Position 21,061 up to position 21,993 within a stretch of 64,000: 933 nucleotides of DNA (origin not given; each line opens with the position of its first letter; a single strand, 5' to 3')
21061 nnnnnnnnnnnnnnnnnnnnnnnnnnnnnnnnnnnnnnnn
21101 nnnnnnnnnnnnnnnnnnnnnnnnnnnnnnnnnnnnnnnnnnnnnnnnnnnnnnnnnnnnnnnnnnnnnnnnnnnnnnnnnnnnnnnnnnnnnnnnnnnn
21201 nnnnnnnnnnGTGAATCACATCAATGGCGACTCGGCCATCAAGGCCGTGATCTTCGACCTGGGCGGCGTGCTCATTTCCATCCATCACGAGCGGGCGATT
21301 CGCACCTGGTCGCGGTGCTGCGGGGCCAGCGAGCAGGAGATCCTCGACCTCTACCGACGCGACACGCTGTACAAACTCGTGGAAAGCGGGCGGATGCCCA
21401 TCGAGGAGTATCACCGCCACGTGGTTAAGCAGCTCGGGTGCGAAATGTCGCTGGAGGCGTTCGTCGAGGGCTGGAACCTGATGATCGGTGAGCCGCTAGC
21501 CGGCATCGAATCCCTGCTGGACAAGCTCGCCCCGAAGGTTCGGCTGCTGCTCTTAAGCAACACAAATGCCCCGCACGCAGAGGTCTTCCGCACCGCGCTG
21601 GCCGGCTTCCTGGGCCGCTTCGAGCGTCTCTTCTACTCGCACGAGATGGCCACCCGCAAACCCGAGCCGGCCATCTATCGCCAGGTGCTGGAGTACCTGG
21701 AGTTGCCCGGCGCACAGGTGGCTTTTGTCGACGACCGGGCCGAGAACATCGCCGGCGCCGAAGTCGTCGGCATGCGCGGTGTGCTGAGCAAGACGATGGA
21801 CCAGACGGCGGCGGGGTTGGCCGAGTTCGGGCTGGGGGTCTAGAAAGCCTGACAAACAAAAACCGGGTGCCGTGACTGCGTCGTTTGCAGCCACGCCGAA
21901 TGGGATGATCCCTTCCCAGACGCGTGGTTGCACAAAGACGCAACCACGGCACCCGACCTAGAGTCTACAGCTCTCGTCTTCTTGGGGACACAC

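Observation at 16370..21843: Tightly coupled six-gene operon: a ThyA-family enzyme, a SAM methyltransferase, HgdA-like and HgdB-like radical Fe-S subunits, an ATP-dependent activase and a HAD phosphatase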

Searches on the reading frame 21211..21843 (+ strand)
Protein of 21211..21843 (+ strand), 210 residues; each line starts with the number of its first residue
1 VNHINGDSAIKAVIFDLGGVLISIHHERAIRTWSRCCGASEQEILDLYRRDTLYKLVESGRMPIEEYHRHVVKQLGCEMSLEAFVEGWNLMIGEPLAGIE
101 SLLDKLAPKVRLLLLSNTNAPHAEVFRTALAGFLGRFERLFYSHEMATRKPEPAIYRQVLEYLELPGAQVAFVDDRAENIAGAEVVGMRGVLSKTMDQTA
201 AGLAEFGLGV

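Call 3: search_protein_families(library=pfam, proteins=[window:21211-21843:+], max_evalue=0.01)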
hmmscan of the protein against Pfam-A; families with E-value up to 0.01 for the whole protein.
window:21211-21843:+ (210 aa): 3 families
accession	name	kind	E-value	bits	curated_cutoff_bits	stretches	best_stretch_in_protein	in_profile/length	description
PF00702.32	Hydrolase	-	1.6e-16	61.7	26.4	1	10-187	1-191/191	haloacid dehalogenase-like hydrolase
PF13419.12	HAD_2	-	1.9e-08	35.1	23.8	1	13-189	1-174/178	Haloacid dehalogenase-like hydrolase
PF13242.12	Hydrolase_like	-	2e-06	28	22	1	149-195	3-50/75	HAD-hyrolase-like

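Call 4: search_protein_families(library=ncbifam, proteins=[window:21211-21843:+], max_evalue=0.01)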
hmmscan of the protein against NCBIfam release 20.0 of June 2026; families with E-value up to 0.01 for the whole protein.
window:21211-21843:+ (210 aa): 23 families
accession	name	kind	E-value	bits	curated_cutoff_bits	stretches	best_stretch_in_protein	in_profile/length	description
NF006991.0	PRK09456.1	equivalog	3.6e-26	92.1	295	1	14-194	4-185/199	glucose-1-phosphatase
TIGR01509.1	HAD-SF-IA-v3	subfamily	2.3e-13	50.6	29.4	1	76-192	47-153/154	HAD-IA family hydrolase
TIGR02247.1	HAD-1A3-hyp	subfamily_domain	7.9e-12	45.3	125.4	1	9-205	1-207/211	epoxide hydrolase N-terminal domain-like phosphatase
TIGR01993.1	Pyr-5-nucltdase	equivalog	1.3e-10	41.4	142.9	1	100-192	90-182/183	pyrimidine 5'-nucleotidase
TIGR01428.1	HAD_type_II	equivalog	2.3e-09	37.6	125.4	1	10-191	1-188/197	haloacid dehalogenase type II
TIGR02253.1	CTE7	subfamily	8.6e-09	35.5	169.75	1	10-196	2-197/221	TIGR02253 family HAD-type hydrolase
TIGR01549.1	HAD-SF-IA-v1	subfamily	9.3e-08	32.6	23.3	1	57-187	24-149/149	HAD-IA family hydrolase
TIGR02252.1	DREG-2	subfamily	3e-07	30.4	155.2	1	109-192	121-203/203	HAD hydrolase, REG-2-like, family IA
TIGR01449.2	PGP_bact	equivalog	7e-07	29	180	1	92-193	83-184/213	phosphoglycolate phosphatase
TIGR01454.1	AHBA_synth_RP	hypoth_equivalog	1.2e-06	28.4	246.65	1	56-192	27-173/205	AHBA synthesis associated protein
NF006976.0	PRK09449.1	equivalog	7.1e-06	25.7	183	1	91-192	92-194/225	pyrimidine 5'-nucleotidase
TIGR01990.1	bPGM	equivalog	9.3e-06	25.7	189.4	1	10-190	1-183/187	beta-phosphoglucomutase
TIGR02254.1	YjjG_YfnB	equivalog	1.3e-05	24.8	159.9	1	96-194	99-197/223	YjjG family noncanonical pyrimidine nucleotidase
TIGR01493.1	HAD-SF-IA-v2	subfamily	1.9e-05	25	39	1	114-183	90-158/161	HAD-IA family hydrolase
TIGR01662.1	HAD-SF-IIIA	subfamily_domain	4.1e-05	23.7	44.6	1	110-193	42-138/141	HAD-IIIA family hydrolase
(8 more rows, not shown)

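Call 38: search_solved_structures(query=window:21211-21843:+, max_evalue=0.001)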
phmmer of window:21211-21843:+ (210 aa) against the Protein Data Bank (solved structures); distinct sequences matched with E-value up to 0.001: 22.
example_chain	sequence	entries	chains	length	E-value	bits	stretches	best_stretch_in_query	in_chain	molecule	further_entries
2i6x_A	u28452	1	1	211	2.3e-18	69.6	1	8-189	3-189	Hydrolase, haloacid dehalogenase-like family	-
2b0c_A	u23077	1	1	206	4.7e-17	65.4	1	12-195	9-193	putative phosphatase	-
8pno_A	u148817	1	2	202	8e-17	64.6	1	13-195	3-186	Alpha-D-glucose 1-phosphate phosphatase YihX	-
8pne_A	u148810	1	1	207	8.6e-17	64.5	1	13-195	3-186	Alpha-D-glucose 1-phosphate phosphatase YihX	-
4dcc_A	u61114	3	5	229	6e-15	58.5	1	9-189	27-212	Putative haloacid dehalogenase-like hydrolase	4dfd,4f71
4f72_A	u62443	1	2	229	7.8e-14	54.9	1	9-189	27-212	Putative haloacid dehalogenase-like hydrolase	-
4jb3_A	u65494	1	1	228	3.4e-13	52.8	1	7-186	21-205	Haloacid dehalogenase-like hydrolase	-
3cnh_A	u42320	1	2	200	3.1e-11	46.4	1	9-207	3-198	Hydrolase family protein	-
9c9e_A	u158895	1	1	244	2.7e-05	26.9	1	49-190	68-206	Fluoroacetate dehalogenase 4A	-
4uat_A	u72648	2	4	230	3.1e-05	26.8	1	98-194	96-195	Protein CbbY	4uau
4uar_A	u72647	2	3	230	3.9e-05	26.5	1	98-194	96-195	Protein CbbY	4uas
7qnm_A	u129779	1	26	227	7e-05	25.6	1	108-190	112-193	(S)-2-haloacid dehalogenase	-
7arp_A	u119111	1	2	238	7.5e-05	25.5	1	108-190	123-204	(S)-2-haloacid dehalogenase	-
7asz_A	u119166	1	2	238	0.0001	25.1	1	108-190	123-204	(S)-2-haloacid dehalogenase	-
5mwa_A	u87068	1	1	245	0.00013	24.8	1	136-198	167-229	Bifunctional epoxide hydrolase 2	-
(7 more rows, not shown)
